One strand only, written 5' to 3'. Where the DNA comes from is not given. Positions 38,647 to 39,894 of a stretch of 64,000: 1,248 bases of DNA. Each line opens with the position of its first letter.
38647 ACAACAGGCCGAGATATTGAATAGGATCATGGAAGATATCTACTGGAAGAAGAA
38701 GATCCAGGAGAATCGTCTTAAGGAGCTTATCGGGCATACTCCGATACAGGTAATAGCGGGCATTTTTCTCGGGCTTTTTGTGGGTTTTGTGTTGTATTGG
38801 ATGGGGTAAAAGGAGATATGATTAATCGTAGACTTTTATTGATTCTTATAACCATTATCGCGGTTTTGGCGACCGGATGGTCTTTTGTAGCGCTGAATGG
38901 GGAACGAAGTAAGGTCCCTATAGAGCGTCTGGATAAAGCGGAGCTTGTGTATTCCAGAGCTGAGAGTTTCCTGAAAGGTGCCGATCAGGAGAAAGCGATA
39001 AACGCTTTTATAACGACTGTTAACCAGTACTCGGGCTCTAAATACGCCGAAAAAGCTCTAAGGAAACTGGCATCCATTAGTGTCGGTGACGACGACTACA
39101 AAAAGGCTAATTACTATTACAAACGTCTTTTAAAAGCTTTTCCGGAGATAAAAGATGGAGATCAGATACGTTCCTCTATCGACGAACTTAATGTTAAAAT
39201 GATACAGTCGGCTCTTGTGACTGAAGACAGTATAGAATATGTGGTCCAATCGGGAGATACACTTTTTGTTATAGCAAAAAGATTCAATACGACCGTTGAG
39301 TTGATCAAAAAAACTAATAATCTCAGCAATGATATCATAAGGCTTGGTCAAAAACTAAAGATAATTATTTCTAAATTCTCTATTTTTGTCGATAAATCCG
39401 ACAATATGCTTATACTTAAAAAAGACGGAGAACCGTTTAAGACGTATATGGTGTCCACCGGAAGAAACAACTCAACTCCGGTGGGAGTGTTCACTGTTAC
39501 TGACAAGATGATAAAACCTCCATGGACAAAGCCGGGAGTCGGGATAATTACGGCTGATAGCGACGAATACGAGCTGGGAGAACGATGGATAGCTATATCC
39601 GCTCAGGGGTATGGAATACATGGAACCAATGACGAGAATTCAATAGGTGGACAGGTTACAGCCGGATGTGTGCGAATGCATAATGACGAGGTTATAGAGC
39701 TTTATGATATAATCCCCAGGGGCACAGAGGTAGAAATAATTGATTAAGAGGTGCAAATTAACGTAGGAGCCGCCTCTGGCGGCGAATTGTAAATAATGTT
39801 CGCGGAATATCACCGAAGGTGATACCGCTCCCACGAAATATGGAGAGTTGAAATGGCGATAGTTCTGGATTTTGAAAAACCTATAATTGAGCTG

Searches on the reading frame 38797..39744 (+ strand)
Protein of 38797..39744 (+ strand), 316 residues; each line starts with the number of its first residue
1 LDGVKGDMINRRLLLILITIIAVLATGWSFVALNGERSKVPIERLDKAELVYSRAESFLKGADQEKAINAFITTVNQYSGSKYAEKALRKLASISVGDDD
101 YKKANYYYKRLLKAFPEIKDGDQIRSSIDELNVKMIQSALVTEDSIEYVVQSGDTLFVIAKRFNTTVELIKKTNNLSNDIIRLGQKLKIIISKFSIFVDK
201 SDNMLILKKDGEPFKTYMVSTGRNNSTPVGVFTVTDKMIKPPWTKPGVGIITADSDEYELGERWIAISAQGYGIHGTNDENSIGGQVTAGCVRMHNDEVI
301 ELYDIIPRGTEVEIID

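Call 68: find_related_loci(query=A2, collection=metagenome_contigs, flank=10000)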
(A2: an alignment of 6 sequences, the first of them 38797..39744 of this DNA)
Query A2 (316 aa) in metagenome_contigs; peptide patterns used: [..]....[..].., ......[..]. (x = any residue, [..] = any of these).
600 stretches matched a pattern (row limit reached: there are more); 526 encode a relative of the query (tblastn E <= 1e-3); the best 80 are kept; 80 distinct loci.
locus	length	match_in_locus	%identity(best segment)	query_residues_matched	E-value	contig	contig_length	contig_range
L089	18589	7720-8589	60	28-316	8e-124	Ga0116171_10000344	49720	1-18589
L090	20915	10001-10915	59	13-316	2e-122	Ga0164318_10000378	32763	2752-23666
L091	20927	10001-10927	59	9-316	6e-120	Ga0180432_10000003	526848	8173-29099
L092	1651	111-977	61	29-316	7e-126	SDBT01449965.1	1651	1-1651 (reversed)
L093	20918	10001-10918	57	11-316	1e-116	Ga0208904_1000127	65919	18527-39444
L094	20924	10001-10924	57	9-316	8e-117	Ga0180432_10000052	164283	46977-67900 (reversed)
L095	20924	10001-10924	58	11-316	6e-115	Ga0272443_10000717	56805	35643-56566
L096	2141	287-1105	61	44-316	1e-120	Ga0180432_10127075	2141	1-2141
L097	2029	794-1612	61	44-316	4e-121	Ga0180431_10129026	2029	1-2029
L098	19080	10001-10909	57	14-316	6e-114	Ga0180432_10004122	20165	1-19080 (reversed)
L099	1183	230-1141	55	14-316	2e-123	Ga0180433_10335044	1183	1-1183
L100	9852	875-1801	54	8-316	1e-112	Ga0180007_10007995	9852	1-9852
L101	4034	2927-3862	55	5-316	1e-111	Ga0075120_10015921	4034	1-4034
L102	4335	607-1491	57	21-316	9e-108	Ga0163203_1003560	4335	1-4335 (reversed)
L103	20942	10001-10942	52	3-316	9e-107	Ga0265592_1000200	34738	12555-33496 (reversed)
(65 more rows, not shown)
